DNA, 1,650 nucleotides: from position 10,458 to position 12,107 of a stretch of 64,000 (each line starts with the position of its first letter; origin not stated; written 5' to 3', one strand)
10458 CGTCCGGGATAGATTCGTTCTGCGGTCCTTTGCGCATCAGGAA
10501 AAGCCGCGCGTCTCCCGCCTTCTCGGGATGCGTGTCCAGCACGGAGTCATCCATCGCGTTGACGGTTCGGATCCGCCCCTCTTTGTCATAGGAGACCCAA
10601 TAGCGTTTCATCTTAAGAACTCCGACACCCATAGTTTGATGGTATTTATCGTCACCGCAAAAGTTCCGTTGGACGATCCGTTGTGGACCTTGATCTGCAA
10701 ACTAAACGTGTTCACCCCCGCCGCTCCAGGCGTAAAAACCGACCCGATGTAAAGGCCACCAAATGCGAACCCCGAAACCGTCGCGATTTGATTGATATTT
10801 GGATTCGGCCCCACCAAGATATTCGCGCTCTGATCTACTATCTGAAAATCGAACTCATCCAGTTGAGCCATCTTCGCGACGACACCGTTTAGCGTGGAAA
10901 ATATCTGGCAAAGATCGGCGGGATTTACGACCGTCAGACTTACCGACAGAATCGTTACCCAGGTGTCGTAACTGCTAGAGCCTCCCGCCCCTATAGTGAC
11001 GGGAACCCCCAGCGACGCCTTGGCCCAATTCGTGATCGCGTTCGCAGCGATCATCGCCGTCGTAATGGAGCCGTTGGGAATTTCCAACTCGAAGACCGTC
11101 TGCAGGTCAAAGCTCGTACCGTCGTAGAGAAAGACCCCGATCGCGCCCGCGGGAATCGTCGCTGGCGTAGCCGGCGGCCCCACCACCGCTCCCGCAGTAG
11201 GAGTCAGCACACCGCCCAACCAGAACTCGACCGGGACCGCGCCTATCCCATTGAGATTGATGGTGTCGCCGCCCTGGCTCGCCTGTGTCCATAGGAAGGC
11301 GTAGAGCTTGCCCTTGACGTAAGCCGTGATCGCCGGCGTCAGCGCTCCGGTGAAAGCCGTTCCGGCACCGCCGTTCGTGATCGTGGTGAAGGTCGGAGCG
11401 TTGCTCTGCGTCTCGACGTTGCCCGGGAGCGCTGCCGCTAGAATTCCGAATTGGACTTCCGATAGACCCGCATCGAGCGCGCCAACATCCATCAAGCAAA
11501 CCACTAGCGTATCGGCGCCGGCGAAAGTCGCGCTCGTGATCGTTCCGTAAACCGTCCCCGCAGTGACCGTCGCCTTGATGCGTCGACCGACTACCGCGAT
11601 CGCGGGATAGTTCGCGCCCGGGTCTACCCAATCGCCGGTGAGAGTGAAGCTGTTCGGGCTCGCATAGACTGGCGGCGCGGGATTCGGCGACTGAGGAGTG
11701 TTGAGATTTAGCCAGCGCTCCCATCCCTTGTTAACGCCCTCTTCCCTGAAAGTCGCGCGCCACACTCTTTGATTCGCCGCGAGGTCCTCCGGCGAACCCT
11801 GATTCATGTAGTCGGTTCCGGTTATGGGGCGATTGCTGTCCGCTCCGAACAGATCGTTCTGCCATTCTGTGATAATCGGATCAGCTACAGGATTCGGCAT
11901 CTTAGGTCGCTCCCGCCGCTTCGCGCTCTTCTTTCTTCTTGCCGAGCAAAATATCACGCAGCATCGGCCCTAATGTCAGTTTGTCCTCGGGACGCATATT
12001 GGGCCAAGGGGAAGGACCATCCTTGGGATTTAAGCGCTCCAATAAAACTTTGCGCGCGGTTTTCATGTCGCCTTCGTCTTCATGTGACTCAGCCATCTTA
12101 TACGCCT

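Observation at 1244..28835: Sec-type signal peptides, Pro-Thr linkers and Cys-rich termini on at least nine proteins inside a phage late/structural operon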

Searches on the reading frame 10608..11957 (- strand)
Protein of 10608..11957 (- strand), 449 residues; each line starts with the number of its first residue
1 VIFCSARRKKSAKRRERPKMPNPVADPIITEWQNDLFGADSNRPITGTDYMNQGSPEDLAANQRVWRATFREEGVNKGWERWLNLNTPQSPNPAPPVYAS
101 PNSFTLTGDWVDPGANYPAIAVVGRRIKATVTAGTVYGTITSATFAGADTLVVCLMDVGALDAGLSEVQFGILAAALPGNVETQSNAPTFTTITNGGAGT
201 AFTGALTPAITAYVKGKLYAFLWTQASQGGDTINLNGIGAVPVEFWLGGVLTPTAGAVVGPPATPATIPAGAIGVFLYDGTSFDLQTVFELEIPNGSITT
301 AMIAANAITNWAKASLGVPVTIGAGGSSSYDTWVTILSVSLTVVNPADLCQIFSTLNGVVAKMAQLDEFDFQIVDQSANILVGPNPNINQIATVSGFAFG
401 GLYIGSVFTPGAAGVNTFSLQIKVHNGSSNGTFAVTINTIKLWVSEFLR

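Call 8: search_protein_families(library=phrogs, proteins=[window:10608-11957:-], max_evalue=0.01)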
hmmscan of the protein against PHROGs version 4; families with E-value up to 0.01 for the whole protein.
window:10608-11957:- (449 aa): 0 families

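Call 10: search_protein_families(library=pfam, proteins=[window:10608-11957:-], max_evalue=0.05)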
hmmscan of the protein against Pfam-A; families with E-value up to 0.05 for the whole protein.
window:10608-11957:- (449 aa): 0 families

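Call 24: search_protein_families(library=ncbifam, proteins=[window:10608-11957:-], max_evalue=0.05)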
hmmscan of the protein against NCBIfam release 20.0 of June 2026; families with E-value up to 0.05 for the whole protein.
window:10608-11957:- (449 aa): 0 families
